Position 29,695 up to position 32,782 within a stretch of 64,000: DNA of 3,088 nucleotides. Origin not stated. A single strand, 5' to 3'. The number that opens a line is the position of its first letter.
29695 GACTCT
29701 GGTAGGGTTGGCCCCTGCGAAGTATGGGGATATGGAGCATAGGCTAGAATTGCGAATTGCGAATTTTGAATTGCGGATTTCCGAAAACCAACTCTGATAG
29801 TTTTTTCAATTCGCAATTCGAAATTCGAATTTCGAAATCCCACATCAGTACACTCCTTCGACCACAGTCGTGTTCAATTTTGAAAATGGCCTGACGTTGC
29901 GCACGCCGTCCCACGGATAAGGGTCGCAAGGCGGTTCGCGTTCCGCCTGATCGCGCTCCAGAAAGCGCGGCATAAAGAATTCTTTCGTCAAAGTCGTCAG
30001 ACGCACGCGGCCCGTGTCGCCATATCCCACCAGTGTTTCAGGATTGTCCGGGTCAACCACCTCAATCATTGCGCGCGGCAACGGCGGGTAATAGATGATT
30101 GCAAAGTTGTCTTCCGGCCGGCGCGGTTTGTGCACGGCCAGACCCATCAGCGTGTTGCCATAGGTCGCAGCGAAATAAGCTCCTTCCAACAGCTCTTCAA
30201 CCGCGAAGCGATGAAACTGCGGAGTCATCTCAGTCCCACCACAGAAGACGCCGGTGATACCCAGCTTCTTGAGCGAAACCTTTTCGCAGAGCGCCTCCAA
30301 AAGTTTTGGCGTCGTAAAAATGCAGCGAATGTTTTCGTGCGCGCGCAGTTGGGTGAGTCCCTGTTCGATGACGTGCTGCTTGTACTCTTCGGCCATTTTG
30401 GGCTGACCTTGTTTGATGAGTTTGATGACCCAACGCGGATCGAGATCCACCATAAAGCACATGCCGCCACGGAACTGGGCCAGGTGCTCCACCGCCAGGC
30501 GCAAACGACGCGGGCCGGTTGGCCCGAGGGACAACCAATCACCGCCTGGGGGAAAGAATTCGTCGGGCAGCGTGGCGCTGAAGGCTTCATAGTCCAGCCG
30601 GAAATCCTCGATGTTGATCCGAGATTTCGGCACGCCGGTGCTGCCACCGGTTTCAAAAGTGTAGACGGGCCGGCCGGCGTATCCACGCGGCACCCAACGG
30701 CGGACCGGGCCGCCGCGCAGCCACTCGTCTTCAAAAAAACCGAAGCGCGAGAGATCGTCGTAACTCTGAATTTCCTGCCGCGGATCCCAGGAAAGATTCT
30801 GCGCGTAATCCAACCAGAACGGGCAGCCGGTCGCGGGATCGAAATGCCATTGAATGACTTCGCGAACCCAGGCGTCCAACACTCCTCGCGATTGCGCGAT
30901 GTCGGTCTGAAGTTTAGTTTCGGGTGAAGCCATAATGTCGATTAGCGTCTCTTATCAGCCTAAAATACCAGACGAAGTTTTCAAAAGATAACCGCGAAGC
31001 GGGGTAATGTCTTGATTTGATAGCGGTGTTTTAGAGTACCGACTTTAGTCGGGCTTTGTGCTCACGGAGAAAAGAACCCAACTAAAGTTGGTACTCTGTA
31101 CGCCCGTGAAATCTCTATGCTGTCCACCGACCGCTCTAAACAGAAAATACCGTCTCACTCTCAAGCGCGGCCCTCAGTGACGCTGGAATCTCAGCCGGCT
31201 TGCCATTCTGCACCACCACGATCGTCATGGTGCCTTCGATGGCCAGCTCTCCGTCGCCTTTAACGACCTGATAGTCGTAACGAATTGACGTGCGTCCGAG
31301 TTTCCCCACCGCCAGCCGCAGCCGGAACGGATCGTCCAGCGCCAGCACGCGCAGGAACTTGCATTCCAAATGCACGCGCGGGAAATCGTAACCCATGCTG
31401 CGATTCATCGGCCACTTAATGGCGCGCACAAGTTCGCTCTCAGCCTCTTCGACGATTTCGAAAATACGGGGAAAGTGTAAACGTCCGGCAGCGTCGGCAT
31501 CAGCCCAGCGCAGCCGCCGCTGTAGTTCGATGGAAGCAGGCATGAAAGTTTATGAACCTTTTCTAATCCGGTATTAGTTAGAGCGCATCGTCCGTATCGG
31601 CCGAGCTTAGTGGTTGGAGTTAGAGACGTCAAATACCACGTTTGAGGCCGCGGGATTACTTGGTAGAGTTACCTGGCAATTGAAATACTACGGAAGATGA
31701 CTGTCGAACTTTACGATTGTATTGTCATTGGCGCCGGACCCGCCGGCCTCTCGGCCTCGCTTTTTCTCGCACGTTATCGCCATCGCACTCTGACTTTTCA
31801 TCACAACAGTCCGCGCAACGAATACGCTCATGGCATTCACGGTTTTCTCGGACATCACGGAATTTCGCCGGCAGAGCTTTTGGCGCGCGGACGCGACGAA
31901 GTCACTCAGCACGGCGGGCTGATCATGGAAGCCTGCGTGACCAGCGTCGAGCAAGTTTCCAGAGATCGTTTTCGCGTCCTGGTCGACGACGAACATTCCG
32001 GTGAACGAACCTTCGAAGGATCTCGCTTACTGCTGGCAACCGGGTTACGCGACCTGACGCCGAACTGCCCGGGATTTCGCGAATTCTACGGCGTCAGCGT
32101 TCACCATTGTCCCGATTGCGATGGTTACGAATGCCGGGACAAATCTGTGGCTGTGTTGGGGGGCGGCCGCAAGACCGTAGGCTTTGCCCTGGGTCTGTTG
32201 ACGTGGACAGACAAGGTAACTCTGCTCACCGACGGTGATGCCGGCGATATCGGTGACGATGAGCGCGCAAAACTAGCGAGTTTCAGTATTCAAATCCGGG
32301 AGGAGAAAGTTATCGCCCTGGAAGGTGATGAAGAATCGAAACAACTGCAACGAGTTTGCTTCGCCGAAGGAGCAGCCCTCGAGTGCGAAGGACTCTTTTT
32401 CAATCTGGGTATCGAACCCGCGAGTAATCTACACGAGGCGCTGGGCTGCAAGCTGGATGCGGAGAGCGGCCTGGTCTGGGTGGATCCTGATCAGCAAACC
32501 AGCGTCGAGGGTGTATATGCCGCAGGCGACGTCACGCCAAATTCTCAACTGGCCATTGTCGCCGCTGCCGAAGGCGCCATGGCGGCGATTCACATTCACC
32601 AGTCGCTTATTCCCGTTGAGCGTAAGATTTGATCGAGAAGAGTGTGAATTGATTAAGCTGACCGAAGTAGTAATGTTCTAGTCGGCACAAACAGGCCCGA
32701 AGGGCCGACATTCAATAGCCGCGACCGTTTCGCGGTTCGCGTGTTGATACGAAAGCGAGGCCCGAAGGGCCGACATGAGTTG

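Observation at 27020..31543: LuxC-like reductase plus LuxE/PaaK-like adenylating enzyme plus thioesterase plus GT4, without luciferase: candidate fatty-aldehyde/glycolipid module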

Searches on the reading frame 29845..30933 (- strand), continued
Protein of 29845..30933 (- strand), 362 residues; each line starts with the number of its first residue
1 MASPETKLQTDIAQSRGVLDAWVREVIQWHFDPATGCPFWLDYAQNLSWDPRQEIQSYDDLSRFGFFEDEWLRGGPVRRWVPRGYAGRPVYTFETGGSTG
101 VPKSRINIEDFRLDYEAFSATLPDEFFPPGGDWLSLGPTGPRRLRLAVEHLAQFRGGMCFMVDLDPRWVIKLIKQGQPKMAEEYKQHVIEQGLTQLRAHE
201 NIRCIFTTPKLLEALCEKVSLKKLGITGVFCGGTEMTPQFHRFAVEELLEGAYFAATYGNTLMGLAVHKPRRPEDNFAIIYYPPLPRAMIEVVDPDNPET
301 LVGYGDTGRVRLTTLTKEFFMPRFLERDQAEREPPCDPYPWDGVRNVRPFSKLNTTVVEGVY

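Call 70: search_protein_families(library=pfam, proteins=[L082:8089-12588:+], max_evalue=0.00001)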
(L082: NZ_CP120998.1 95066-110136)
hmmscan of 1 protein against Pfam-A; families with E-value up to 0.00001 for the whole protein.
L082:8089-12588:+ (1500 aa): 9 families
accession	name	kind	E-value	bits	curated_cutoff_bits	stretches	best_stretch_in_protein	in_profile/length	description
PF00698.26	Acyl_transf_1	-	1.3e-90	304.6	32.7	1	1186-1497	1-317/319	Acyl transferase domain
PF00109.32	ketoacyl-synt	-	2.5e-90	302.9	20.8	1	655-905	3-252/252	Beta-ketoacyl synthase, N-terminal domain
PF00501.34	AMP-binding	-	1.7e-88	297.5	29.9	1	26-387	2-384/384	AMP-binding enzyme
PF02801.28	Ketoacyl-synt_C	-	2.4e-44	150.6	20.8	1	914-1030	2-118/119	Beta-ketoacyl synthase, C-terminal domain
PF13193.12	AMP-binding_C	-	2.4e-17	64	24.5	1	437-511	1-76/76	AMP-binding enzyme C-terminal domain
PF00550.31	PP-binding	-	7.6e-13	49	20.8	1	565-628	3-67/67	Phosphopantetheine attachment site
PF16197.11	KAsynt_C_assoc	-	1.5e-10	41.9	33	1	1036-1123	4-83/111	Ketoacyl-synthetase C-terminal extension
PF00108.29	Thiolase_N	-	1.2e-08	35.1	26.4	1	801-859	57-117/260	Thiolase, N-terminal domain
PF22621.2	CurL-like_PKS_C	-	2.3e-06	27.9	27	1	1104-1154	4-55/64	CurL-like, PKS C-terminal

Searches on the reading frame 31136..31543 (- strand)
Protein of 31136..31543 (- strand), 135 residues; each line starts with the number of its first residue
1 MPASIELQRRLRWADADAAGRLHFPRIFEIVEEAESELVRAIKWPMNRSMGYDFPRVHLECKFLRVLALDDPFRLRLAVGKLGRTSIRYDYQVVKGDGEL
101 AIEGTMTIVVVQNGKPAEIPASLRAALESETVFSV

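Call 3: search_protein_families(library=pfam, proteins=[window:31136-31543:-], max_evalue=1)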
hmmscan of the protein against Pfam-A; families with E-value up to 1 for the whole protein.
window:31136-31543:- (135 aa): 2 families
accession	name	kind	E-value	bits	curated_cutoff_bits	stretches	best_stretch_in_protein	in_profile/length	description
PF13279.12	4HBT_2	-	1e-10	42.6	25.5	1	12-127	2-122/122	Thioesterase-like superfamily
PF03061.28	4HBT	-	4.2e-10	40.2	20.6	1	20-101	2-78/79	Thioesterase superfamily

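Call 4: search_protein_families(library=ncbifam, proteins=[window:31136-31543:-], max_evalue=1)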
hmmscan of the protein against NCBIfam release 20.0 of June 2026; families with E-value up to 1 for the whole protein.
window:31136-31543:- (135 aa): 5 families
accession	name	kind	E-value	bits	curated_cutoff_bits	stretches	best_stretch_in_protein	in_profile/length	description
TIGR00051.1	TIGR00051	subfamily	7.3e-11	42.4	68.7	1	9-119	2-116/117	YbgC/FadM family acyl-CoA thioesterase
TIGR02799.1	thio_ybgC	equivalog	8.8e-11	42.2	141.35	1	7-125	3-125/126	tol-pal system-associated acyl-CoA thioesterase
NF008065.0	PRK10800.1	equivalog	0.00014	22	185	1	10-125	11-130/134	tol-pal system-associated acyl-CoA thioesterase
NF047424.1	MenI_Staph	exception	0.00075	19.4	225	1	50-115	51-116/148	1,4-dihydroxy-2-naphthoyl-CoA hydrolase MenI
NF007342.0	PRK09834.1-4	equivalog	0.067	12.2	251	1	18-47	78-107/263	DNA-binding transcriptional regulator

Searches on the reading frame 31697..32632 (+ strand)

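Call 66: search_protein_families(library=pfam, proteins=[window:31697-32632:+], max_evalue=0.001)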
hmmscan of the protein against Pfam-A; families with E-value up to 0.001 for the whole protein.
window:31697-32632:+ (311 aa): 7 families
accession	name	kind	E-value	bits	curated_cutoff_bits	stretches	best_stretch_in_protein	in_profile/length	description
PF07992.20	Pyr_redox_2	-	4e-35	122.1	26.1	1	6-293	1-291/291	Pyridine nucleotide-disulphide oxidoreductase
PF13738.12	Pyr_redox_3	-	6.5e-09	35.9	30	1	81-277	104-305/305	Pyridine nucleotide-disulphide oxidoreductase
PF00890.30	FAD_binding_2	-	2.1e-05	24.4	20.4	0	7-37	1-31/414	FAD binding domain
PF01266.30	DAO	-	5.5e-05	23.3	27.9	0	7-30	1-24/353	FAD dependent oxidoreductase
PF01134.28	GIDA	-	7.1e-05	22.5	22.1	0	7-38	1-32/391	Glucose inhibited division protein A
PF13434.12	Lys_Orn_oxgnase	-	0.00042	20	21.3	0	80-161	117-201/339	L-lysine 6-monooxygenase/L-ornithine 5-monooxygenase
PF01494.25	FAD_binding_3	-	0.00065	19.5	22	0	7-48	3-46/349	FAD binding domain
